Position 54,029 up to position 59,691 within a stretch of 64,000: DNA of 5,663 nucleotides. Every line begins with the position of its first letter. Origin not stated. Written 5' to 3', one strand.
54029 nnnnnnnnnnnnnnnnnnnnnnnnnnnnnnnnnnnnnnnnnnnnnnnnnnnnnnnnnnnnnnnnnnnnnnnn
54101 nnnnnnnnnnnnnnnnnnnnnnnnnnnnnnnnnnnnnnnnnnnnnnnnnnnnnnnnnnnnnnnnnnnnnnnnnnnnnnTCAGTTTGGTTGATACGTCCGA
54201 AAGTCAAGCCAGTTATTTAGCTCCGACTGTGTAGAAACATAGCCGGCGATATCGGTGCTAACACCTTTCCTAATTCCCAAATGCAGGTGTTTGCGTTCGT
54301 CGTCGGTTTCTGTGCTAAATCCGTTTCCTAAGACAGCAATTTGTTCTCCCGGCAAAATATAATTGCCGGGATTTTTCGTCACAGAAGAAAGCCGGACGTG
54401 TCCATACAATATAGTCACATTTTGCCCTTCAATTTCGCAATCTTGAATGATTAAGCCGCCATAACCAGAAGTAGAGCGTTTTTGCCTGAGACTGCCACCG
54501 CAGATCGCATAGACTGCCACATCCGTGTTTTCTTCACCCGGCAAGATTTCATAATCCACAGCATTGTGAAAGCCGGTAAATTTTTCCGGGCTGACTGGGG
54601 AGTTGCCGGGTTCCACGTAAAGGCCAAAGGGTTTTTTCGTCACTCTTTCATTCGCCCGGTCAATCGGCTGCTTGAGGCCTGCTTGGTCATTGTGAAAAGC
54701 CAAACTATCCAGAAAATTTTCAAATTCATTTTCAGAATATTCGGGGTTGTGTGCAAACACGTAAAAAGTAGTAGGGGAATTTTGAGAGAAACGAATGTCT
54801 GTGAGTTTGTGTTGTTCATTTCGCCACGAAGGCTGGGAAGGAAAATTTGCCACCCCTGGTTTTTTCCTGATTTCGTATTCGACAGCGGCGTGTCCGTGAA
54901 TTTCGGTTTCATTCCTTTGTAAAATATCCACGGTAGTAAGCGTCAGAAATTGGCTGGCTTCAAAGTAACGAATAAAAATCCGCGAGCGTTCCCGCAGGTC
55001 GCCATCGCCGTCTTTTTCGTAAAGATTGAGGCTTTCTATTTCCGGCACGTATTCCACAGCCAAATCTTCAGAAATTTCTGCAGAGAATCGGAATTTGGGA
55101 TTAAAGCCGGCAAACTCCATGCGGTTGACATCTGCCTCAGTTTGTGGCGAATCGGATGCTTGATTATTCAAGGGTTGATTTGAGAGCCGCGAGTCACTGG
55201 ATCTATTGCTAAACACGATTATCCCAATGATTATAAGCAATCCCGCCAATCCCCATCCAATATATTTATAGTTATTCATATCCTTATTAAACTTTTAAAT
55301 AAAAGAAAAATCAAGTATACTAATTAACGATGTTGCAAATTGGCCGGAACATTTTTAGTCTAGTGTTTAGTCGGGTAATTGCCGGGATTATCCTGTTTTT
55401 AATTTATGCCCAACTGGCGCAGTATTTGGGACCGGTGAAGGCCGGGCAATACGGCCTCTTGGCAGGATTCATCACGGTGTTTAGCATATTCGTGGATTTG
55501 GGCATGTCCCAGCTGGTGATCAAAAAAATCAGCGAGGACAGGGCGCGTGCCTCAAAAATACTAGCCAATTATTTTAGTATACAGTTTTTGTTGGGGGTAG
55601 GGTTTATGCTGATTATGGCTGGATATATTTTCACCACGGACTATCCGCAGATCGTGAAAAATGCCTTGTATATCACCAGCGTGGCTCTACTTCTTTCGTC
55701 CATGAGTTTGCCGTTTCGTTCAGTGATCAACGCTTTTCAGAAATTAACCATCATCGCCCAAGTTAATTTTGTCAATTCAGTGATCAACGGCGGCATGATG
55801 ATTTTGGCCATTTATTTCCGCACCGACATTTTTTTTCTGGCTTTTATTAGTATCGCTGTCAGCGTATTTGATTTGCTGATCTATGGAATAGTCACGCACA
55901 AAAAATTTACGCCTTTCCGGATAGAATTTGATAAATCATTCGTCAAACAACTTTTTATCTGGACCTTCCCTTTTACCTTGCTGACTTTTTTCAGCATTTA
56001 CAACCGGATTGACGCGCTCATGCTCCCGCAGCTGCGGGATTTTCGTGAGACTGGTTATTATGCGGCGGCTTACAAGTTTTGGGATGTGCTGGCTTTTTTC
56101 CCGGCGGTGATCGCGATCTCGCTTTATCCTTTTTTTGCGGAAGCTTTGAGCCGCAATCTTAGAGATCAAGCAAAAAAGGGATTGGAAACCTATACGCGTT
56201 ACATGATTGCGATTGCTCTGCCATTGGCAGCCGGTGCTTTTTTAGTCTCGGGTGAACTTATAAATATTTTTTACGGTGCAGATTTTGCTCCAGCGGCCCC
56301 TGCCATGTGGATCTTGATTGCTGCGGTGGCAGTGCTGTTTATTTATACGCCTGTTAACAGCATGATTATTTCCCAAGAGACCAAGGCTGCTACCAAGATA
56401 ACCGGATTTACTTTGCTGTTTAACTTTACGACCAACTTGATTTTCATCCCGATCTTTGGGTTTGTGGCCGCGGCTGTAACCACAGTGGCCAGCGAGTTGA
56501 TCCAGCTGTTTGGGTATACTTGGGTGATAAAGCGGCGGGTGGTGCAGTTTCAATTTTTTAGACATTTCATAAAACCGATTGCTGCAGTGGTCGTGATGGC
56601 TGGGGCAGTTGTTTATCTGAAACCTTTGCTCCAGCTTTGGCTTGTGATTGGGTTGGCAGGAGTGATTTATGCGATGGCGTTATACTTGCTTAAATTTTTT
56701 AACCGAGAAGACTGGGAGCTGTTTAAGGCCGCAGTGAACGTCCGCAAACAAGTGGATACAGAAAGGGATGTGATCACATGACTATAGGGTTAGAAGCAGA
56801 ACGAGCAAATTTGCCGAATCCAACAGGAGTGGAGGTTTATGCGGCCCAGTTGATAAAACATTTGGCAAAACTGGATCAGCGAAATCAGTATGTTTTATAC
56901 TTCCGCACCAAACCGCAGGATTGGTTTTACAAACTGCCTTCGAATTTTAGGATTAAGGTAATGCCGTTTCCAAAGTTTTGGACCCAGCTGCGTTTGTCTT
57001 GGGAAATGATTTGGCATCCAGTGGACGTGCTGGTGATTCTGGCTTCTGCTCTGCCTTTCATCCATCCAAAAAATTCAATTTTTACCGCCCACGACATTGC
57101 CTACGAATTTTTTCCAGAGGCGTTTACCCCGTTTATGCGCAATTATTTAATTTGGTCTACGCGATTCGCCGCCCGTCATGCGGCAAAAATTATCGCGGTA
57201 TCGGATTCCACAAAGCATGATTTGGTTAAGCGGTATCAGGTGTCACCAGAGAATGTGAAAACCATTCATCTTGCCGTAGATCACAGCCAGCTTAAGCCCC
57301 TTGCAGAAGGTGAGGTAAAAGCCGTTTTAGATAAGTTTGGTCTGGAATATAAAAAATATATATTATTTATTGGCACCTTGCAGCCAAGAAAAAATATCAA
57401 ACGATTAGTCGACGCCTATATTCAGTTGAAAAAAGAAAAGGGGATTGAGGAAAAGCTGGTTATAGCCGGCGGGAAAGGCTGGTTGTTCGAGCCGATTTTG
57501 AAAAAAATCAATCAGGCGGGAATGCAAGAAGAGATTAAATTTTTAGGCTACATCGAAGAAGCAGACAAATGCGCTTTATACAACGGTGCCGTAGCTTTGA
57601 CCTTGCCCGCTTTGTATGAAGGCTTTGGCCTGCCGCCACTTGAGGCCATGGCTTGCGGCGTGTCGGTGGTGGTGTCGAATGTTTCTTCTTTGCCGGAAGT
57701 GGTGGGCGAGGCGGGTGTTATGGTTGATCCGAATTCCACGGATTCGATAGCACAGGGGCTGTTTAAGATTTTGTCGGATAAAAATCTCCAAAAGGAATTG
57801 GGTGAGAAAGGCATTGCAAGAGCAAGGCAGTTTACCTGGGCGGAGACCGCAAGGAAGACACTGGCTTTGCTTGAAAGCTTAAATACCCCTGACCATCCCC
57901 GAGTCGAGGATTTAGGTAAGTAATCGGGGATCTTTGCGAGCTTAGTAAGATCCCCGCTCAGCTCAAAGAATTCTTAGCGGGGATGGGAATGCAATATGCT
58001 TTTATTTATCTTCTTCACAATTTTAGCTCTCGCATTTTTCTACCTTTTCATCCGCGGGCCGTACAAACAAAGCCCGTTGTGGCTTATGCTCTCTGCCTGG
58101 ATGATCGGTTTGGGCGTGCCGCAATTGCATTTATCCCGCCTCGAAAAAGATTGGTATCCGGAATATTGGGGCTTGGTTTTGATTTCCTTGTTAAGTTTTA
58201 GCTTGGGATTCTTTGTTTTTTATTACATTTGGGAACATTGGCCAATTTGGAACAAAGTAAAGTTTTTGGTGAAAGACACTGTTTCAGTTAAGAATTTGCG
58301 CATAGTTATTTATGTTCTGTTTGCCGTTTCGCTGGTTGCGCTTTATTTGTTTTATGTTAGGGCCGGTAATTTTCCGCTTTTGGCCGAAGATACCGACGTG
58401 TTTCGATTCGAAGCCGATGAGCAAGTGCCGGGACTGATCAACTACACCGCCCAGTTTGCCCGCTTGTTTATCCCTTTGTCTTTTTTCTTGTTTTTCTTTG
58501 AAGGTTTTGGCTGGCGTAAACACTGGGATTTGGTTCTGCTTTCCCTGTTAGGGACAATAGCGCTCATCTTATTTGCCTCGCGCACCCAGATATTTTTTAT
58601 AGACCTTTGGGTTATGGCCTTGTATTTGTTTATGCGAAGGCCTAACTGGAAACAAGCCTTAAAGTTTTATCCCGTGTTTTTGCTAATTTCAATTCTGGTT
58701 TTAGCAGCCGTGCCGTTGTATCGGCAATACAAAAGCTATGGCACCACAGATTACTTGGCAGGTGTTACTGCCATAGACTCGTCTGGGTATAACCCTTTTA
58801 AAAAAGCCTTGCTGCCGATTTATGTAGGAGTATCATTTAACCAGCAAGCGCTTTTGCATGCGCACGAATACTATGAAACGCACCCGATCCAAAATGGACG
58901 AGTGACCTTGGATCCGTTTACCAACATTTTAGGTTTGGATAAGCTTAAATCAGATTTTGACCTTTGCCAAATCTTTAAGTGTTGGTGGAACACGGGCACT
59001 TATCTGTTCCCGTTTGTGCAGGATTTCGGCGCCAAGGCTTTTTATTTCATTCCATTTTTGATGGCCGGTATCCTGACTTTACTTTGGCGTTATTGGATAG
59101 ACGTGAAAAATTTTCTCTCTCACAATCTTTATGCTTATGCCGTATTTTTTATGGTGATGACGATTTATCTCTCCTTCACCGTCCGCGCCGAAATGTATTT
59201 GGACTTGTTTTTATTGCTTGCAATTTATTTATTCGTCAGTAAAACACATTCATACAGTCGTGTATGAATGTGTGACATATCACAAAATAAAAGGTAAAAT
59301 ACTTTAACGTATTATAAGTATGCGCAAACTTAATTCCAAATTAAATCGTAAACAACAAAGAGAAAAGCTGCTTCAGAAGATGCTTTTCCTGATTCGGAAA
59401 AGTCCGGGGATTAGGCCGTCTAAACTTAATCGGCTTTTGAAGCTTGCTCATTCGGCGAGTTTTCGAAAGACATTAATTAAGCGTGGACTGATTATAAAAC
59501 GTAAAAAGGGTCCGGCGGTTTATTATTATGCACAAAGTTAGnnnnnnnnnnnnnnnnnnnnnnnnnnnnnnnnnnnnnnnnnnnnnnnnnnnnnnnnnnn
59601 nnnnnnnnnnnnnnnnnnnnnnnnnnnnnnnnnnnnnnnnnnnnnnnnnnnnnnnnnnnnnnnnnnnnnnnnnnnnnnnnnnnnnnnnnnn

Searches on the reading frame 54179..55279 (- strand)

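Call 83: search_protein_families(library=pfam, proteins=[window:54179-55279:-], max_evalue=0.001)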
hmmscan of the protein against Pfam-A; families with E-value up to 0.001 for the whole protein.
window:54179-55279:- (366 aa): 1 family
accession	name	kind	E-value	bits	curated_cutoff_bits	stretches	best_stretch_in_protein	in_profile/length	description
PF01551.29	Peptidase_M23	-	8.7e-09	35.9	28.7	1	237-339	2-90/96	Peptidase family M23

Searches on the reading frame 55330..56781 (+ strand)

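Call 8: search_protein_families(library=pfam, proteins=[window:55330-56781:+])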
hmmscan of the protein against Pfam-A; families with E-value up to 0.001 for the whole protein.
window:55330-56781:+ (483 aa): 3 families
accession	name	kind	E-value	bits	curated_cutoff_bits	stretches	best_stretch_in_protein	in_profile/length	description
PF01943.22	Polysacc_synt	-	6e-23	82.1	28.2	1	5-271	2-272/274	Polysaccharide biosynthesis protein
PF13440.11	Polysacc_synt_3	-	4.8e-18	65.9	23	1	29-323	2-292/293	Polysaccharide biosynthesis protein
PF03023.19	MurJ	-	0.00014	21.1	27.4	1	92-441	77-444/451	Lipid II flippase MurJ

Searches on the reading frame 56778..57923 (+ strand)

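Call 8: search_protein_families(library=pfam, proteins=[window:56778-57923:+])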
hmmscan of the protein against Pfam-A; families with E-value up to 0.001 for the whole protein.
window:56778-57923:+ (381 aa): 6 families
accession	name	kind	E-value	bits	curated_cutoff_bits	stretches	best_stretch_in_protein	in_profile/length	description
PF00534.26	Glycos_transf_1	-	5.1e-36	124.2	26.4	1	190-346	13-170/172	Glycosyl transferases group 1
PF13692.12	Glyco_trans_1_4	-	2e-28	99.9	27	1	193-334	2-142/142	Glycosyl transferases group 1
PF13439.12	Glyco_transf_4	-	1.7e-15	57.9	28.5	1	16-170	2-169/170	Glycosyltransferase Family 4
PF20706.3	GT4-conflict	-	7.5e-08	32.2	26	1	192-318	197-326/385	Family 4 Glycosyltransferase in conflict systems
PF13579.12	Glyco_trans_4_4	-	2.4e-05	25.1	29.7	1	16-165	1-157/158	Glycosyl transferase 4-like domain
PF13524.12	Glyco_trans_1_2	-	3.1e-05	24.4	25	1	222-362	14-143/144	Glycosyl transferase-like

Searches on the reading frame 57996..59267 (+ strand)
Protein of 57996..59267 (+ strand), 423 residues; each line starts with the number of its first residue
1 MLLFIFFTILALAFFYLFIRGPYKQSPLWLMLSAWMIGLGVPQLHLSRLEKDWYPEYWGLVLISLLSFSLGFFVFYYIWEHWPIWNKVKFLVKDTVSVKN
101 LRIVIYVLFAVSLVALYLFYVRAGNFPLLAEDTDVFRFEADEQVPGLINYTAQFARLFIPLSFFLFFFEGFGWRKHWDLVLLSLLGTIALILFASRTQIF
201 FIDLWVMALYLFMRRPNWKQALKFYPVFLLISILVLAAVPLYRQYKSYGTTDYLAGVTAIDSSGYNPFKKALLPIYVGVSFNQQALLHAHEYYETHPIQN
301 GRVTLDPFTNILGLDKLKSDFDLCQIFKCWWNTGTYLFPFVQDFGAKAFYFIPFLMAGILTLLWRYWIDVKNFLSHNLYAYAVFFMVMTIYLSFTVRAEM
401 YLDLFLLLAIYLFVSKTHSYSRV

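Call 9: search_protein_families(library=pfam, proteins=[window:57996-59267:+], max_evalue=0.01)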
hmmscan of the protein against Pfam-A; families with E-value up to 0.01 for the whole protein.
window:57996-59267:+ (423 aa): 0 families

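Call 28: search_protein_families(library=ncbifam, proteins=[window:57996-59267:+], max_evalue=0.01)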
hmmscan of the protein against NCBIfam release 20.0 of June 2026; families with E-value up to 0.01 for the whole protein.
window:57996-59267:+ (423 aa): 1 family
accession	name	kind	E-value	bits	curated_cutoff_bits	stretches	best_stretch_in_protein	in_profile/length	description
TIGR04370.1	glyco_rpt_poly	subfamily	4.3e-12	45.7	40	1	20-391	4-376/396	oligosaccharide repeat unit polymerase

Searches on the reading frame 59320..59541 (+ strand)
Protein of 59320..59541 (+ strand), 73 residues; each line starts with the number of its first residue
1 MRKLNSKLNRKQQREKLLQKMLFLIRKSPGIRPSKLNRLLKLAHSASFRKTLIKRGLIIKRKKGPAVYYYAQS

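Call 9: search_protein_families(library=pfam, proteins=[window:59320-59541:+], max_evalue=0.01)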
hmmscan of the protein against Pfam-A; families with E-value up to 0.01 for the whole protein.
window:59320-59541:+ (73 aa): 0 families

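Call 28: search_protein_families(library=ncbifam, proteins=[window:59320-59541:+], max_evalue=0.01)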
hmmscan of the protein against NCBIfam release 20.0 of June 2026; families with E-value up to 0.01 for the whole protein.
window:59320-59541:+ (73 aa): 0 families

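Call 65: find_homologous_proteins(query=window:59320-59541:+, max_evalue=0.01)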
Query window:59320-59541:+ (73 aa): 20 proteins with E <= 0.01 among 20 candidates.
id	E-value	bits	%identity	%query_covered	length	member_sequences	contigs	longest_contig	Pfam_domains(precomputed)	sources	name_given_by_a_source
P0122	8.5e-37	141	100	100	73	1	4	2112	-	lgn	-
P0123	5.8e-19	85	73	82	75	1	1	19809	-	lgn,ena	-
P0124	2.6e-18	83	61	92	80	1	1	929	-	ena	-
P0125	3.2e-18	83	70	82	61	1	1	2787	-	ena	-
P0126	4.1e-18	82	74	78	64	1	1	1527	-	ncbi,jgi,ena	-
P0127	8.8e-18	81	63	66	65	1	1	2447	-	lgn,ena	-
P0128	2.4e-17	80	66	85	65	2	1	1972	-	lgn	-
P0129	2.6e-17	80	66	84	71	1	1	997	-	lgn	-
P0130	2.8e-17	80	68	81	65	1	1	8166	-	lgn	-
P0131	7.5e-16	75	64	84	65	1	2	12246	-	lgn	-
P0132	9.3e-16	75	65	85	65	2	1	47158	-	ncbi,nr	ncbi:hypothetical protein HYU92_00185 [Candidatus Curtissbacteria bacterium]|nr:hypothetical protein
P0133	1.4e-15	74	66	79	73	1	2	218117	-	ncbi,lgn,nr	ncbi:hypothetical protein HY387_00515 [Candidatus Daviesbacteria bacterium]|nr:hypothetical protein 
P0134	4.3e-15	73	58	85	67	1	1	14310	-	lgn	-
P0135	4.4e-15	73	63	85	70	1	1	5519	-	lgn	-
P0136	1.6e-14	71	63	82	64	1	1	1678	-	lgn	-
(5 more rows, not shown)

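Call 86: predict_structure(alignment_id=A2)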
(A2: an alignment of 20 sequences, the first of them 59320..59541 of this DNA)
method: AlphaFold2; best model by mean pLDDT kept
length: 73 residues; sequences in the alignment: 20
mean_pLDDT: 90.4   pTM: 0.72
mean pLDDT of the five models: 90.4, 89.1, 88.7, 88.6, 88.6
residues with pLDDT >= 90: 61; 70-90: 5; 50-70: 6; < 50: 1
segments of 3 or more residues with pLDDT < 50: none
pLDDT, mean of each block of 10 residues (from residue 1): 63 93 96 96 94 96 95 87
secondary structure, 60 per line:
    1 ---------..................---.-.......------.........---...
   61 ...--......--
elements in order: H10-27 H33-39 H46-54 E58-63 E66-71

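Call 88: fold_search(model_id=the predicted structure, library=pdb)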
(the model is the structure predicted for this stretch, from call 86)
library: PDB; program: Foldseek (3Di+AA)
matches with E <= 10: 1144; with E <= 0.001: 0
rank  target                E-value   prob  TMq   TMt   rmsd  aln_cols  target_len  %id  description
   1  3cuo_D                4.0e-03  1.00  0.63  0.51   5.7        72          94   24  Crystal structure of the predicted DNA-binding transcriptional regulator from E. coli (released 2008-06-17)
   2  3cuo_A                4.3e-03  1.00  0.63  0.48   7.2        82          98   20  Crystal structure of the predicted DNA-binding transcriptional regulator from E. coli (released 2008-06-17)
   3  3cuo_C                4.9e-03  1.00  0.66  0.52   5.7        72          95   24  Crystal structure of the predicted DNA-binding transcriptional regulator from E. coli (released 2008-06-17)
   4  4ooi_C                8.2e-03  1.00  0.61  0.49   2.5        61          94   28  Reduced HlyU from Vibrio cholerae N16961 (released 2014-12-31)
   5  2qww_B                8.8e-03  1.00  0.69  0.36   2.2        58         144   26  Crystal structure of multiple antibiotic-resistance repressor (MarR) (YP_013417.1) from Listeria monocytogenes 4b F236 (released 2007-08-21)
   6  1lj9_A                9.3e-03  1.00  0.73  0.38   1.1        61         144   23  The crystal structure of the transcriptional regulator SlyA (released 2003-01-21)
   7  1lj9_B                1.0e-02  1.00  0.75  0.40   4.4        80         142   24  The crystal structure of the transcriptional regulator SlyA (released 2003-01-21)
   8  1smt_A                1.1e-02  1.00  0.61  0.47   2.8        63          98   24  SMTB REPRESSOR FROM SYNECHOCOCCUS PCC7942 (released 1997-12-03)
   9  6j05_A                1.2e-02  1.00  0.57  0.44   2.8        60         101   18  Structures of two ArsR As(III)-responsive repressors: implications for the mechanism of derepression (released 2019-07-03)
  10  2qww_C                1.3e-02  1.00  0.66  0.36   1.8        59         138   25  Crystal structure of multiple antibiotic-resistance repressor (MarR) (YP_013417.1) from Listeria monocytogenes 4b F236 (released 2007-08-21)
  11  2qww_D                1.4e-02  1.00  0.68  0.36   1.7        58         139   24  Crystal structure of multiple antibiotic-resistance repressor (MarR) (YP_013417.1) from Listeria monocytogenes 4b F236 (released 2007-08-21)
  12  3jth_B                1.5e-02  1.00  0.72  0.58   1.3        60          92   22  Crystal structure of a transcriptional regulator HlyU from Vibrio vulnificus CMCP6 (released 2010-03-16)
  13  1r23_B                1.5e-02  1.00  0.57  0.44   3.2        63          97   24  Crystal structure of the cyanobacterial metallothionein repressor SmtB in the Zn1-form (one Zn(II) per dimer) (released 2004-05-18)
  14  2qww_F                1.7e-02  1.00  0.67  0.36   2.1        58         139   24  Crystal structure of multiple antibiotic-resistance repressor (MarR) (YP_013417.1) from Listeria monocytogenes 4b F236 (released 2007-08-21)
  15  2z99                  1.7e-02  1.00  0.69  0.33   3.4        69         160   17  Crystal Structure of ScpB from Mycobacterium tuberculosis (released 2007-10-09)
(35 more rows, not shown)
